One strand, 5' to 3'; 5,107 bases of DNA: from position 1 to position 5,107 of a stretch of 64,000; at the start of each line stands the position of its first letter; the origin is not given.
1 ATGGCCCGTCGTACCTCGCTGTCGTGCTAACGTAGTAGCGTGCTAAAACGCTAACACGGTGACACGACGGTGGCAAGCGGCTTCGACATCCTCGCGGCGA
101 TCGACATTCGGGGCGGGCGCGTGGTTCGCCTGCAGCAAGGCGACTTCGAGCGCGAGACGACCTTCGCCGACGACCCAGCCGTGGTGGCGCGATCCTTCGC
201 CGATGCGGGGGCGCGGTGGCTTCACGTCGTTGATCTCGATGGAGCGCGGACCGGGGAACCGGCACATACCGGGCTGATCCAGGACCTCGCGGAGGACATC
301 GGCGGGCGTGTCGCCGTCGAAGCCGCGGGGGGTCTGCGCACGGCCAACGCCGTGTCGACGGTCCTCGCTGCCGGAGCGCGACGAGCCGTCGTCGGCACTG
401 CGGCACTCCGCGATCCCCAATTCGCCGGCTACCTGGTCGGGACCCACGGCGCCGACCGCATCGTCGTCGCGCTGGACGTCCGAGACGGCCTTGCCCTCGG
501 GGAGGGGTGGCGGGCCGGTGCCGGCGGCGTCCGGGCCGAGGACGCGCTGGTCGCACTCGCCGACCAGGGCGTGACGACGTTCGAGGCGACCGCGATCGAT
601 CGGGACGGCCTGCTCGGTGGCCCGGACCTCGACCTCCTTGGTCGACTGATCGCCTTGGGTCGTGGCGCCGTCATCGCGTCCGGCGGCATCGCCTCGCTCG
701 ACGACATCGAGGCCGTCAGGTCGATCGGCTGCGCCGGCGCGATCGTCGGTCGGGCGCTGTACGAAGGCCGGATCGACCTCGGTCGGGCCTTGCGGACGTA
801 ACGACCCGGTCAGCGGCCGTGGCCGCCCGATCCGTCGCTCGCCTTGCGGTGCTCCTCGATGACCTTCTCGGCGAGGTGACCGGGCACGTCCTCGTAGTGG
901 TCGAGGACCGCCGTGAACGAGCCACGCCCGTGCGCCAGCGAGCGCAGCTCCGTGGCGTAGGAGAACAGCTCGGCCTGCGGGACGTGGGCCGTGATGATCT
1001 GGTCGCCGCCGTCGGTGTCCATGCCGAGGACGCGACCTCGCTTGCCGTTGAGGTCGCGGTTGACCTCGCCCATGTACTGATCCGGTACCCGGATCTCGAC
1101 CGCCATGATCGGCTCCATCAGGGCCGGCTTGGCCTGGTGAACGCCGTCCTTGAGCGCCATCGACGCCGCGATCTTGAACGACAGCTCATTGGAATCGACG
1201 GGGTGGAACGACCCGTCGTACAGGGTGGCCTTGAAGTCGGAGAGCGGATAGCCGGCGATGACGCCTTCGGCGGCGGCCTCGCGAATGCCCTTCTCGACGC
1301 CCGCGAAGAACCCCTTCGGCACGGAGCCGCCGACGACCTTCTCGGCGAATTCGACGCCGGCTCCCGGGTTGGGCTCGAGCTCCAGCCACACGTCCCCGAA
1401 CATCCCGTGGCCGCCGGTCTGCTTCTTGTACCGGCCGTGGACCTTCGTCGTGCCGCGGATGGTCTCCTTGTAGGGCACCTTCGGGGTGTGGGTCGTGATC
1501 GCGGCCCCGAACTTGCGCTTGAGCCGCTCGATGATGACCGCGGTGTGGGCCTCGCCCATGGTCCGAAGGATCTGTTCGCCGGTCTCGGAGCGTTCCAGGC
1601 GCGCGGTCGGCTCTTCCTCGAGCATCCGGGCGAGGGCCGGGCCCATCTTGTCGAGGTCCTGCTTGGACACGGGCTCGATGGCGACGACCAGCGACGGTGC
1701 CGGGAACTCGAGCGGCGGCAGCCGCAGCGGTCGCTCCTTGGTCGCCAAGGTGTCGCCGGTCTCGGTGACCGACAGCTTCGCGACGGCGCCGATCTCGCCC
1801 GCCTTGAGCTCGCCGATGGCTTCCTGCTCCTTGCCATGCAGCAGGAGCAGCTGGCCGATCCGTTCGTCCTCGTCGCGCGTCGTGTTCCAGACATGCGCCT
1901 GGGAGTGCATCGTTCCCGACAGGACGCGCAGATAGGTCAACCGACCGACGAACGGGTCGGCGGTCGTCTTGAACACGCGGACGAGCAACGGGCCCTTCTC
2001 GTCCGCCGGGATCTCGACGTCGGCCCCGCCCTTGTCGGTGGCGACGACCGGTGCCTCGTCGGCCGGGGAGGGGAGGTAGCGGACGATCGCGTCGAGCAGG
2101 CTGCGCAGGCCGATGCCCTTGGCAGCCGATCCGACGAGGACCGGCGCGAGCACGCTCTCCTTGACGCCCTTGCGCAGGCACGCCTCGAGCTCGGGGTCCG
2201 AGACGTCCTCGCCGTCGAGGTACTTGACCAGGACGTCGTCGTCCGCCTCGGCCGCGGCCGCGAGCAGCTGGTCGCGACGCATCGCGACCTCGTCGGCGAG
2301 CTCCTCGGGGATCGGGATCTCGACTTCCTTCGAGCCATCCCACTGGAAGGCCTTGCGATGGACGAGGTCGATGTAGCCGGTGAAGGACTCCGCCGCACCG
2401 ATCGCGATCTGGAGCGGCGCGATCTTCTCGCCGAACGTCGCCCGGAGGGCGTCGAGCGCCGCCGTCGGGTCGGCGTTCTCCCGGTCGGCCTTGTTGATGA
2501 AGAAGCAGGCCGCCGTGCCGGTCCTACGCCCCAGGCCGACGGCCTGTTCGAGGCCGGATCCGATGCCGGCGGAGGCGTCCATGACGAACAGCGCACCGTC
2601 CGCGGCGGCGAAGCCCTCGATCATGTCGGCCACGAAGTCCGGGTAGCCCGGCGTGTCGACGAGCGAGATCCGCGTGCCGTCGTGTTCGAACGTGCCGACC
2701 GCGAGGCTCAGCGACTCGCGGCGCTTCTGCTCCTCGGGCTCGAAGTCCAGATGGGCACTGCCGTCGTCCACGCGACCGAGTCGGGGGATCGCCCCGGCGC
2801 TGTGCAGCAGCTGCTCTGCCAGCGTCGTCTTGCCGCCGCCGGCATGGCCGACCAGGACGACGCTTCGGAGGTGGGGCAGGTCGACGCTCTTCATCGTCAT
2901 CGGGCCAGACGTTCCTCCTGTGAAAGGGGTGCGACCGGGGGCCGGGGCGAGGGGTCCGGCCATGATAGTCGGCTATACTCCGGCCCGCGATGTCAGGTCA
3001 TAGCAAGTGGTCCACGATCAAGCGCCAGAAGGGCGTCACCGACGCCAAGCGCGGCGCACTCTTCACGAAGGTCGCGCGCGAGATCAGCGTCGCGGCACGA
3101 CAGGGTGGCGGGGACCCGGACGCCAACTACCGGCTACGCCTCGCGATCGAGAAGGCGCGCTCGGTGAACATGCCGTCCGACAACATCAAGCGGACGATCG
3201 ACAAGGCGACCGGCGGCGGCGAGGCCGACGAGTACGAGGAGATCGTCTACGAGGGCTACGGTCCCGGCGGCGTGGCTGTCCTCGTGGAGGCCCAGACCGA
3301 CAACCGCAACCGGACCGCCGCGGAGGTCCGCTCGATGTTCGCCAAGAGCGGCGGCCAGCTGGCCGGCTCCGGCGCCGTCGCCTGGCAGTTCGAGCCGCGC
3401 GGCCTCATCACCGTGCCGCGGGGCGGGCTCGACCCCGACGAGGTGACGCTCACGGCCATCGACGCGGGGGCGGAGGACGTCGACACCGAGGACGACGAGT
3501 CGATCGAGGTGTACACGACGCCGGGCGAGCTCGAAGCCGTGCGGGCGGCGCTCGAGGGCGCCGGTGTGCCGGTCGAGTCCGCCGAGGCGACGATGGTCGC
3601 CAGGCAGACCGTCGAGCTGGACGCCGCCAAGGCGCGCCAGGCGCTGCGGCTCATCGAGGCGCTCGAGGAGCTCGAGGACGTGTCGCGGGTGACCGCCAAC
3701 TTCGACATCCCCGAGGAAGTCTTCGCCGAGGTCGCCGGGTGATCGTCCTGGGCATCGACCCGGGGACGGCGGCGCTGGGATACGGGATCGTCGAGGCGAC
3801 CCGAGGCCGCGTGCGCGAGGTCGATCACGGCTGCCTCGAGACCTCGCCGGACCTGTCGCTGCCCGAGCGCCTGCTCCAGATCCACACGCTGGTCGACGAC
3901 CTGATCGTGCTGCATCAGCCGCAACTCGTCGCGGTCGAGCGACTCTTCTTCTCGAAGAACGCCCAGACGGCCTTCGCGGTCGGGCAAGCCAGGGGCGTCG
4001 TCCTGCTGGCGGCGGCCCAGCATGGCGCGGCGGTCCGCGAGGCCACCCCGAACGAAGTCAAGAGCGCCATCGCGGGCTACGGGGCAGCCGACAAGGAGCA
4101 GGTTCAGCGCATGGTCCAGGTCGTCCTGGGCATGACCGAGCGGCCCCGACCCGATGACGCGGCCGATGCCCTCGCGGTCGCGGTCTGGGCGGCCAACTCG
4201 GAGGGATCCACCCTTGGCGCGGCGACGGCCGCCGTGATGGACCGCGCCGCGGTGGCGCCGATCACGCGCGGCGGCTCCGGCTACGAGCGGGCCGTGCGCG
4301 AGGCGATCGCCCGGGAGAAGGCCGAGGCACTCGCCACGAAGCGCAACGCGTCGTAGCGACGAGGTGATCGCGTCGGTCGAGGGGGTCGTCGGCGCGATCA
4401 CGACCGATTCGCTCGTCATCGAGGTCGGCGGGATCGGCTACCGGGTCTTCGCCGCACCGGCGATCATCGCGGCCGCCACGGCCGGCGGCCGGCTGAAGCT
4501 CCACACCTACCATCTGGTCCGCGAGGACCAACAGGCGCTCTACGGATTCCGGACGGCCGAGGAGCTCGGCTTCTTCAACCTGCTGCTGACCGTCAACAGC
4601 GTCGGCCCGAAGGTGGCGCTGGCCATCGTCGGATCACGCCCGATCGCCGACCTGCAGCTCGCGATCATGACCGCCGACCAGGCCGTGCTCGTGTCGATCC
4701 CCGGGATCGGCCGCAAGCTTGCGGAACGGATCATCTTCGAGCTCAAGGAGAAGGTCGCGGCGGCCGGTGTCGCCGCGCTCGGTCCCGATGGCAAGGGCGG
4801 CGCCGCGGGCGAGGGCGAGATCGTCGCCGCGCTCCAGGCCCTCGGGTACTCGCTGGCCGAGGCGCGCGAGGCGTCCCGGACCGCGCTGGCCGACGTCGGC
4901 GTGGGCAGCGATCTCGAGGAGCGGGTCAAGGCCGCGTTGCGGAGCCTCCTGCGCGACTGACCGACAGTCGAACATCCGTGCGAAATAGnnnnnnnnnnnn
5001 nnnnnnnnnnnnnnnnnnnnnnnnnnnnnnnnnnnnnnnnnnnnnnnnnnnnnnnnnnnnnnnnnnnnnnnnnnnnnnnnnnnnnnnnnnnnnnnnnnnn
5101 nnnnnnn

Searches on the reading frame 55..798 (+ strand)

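Call 45: search_protein_families(library=pfam, max_evalue=0.001, proteins=[window:55-798:+])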
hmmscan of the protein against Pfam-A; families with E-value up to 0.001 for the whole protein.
window:55-798:+ (248 aa): 1 family
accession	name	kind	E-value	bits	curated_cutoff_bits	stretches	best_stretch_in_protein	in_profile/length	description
PF00977.27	His_biosynth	-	8.2e-60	202.5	23.6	1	12-240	2-227/228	Histidine biosynthesis protein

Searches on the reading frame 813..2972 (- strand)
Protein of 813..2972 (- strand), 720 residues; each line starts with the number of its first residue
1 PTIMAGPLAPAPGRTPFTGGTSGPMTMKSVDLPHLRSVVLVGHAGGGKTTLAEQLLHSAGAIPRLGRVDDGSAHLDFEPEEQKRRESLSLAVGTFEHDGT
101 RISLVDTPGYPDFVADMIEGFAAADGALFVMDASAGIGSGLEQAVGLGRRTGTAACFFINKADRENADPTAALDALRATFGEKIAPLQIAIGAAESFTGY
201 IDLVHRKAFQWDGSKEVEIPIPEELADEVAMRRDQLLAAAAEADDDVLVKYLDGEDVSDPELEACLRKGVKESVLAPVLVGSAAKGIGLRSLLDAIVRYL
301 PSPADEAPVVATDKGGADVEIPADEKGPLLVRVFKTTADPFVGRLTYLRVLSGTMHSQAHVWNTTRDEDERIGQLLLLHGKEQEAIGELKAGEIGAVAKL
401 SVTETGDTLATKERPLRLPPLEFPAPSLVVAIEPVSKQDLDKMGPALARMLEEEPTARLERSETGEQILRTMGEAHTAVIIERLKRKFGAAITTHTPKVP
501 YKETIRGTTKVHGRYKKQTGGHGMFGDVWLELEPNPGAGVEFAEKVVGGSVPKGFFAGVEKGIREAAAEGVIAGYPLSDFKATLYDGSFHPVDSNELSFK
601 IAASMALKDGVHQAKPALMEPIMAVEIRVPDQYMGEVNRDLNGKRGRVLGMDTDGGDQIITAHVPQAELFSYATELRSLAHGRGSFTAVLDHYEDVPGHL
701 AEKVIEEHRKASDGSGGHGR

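Call 45: search_protein_families(library=pfam, max_evalue=0.001, proteins=[window:813-2972:-])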
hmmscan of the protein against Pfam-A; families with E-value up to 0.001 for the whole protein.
window:813-2972:- (720 aa): 7 families
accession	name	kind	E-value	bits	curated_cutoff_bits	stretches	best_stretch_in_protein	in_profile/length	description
PF03764.24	EFG_IV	-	1.1e-38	132.1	24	1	497-615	1-121/121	Elongation factor G, domain IV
PF00009.33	GTP_EFTU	-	2e-36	125.8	26.5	1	35-302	3-188/188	Elongation factor Tu GTP binding domain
PF00679.30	EFG_C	-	3e-28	98.1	27.9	1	618-703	2-88/89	Elongation factor G C-terminus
PF14492.12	EFG_III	-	1.9e-20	73.1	27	1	423-495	1-74/75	Elongation Factor G, domain III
PF22042.2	EF-G_D2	-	1.7e-15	57.3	27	1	332-411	5-83/84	Elongation factor G domain 2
PF03144.31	GTP_EFTU_D2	-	5.1e-09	36.9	30.3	1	343-410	1-73/73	Elongation factor Tu domain 2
PF01926.29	MMR_HSR1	-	0.0002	21.9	21.9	0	38-151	2-103/113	50S ribosome-binding GTPase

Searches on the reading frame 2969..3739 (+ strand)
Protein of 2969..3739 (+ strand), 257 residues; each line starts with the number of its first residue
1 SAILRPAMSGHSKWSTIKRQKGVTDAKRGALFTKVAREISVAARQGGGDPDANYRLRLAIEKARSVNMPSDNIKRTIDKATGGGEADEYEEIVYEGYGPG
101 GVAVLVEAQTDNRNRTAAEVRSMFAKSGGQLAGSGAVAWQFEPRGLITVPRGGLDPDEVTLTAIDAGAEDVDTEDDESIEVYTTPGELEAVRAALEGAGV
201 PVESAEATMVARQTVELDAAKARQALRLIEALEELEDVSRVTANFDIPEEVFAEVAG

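Call 45: search_protein_families(library=pfam, max_evalue=0.001, proteins=[window:2969-3739:+])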
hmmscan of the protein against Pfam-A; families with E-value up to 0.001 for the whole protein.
window:2969-3739:+ (257 aa): 2 families
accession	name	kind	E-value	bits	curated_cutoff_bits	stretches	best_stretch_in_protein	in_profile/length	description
PF01709.26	Transcrip_reg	-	3.7e-56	189.7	27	1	89-245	1-160/160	TACO1/YebC second and third domain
PF20772.2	TACO1_YebC_N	-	3.7e-32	111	36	1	12-82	1-72/73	TACO1/YebC protein N-terminal domain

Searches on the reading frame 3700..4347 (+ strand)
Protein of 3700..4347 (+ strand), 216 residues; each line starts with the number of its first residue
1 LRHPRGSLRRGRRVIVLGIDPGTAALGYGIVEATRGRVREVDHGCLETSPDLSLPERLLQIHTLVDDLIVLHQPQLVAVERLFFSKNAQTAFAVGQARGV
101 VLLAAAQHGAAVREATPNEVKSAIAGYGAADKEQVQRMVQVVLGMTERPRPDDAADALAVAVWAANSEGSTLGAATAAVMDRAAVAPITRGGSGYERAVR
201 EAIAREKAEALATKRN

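Call 45: search_protein_families(library=pfam, max_evalue=0.001, proteins=[window:3700-4347:+])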
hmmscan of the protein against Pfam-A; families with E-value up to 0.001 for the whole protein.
window:3700-4347:+ (216 aa): 1 family
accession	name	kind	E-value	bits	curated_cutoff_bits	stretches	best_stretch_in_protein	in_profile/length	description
PF02075.23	RuvC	-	1.3e-48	165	22.2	1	16-162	1-146/148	Crossover junction endodeoxyribonuclease RuvC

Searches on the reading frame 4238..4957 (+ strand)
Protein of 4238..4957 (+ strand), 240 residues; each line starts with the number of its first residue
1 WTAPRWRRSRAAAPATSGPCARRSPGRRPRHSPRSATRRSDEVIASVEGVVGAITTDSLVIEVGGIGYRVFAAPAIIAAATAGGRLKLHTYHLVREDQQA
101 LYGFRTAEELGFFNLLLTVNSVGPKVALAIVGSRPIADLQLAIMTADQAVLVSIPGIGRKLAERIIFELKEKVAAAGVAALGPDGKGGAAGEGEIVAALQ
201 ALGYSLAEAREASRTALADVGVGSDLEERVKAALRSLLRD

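Call 45: search_protein_families(library=pfam, max_evalue=0.001, proteins=[window:4238-4957:+])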
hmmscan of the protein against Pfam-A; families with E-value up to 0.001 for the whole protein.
window:4238-4957:+ (240 aa): 4 families
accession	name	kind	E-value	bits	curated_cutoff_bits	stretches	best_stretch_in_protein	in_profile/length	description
PF01330.27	RuvA_N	-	7.6e-17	61.6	23.6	1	44-103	2-61/61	RuvA N terminal domain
PF14520.12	HHH_5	-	6.1e-16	59.1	27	1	113-171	1-57/57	Helix-hairpin-helix domain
PF07499.19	RuvA_C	-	7.4e-07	30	24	1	193-237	4-46/47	RuvA, C-terminal domain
PF00633.29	HHH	-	1e-05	25.6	24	0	143-166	5-28/30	Helix-hairpin-helix motif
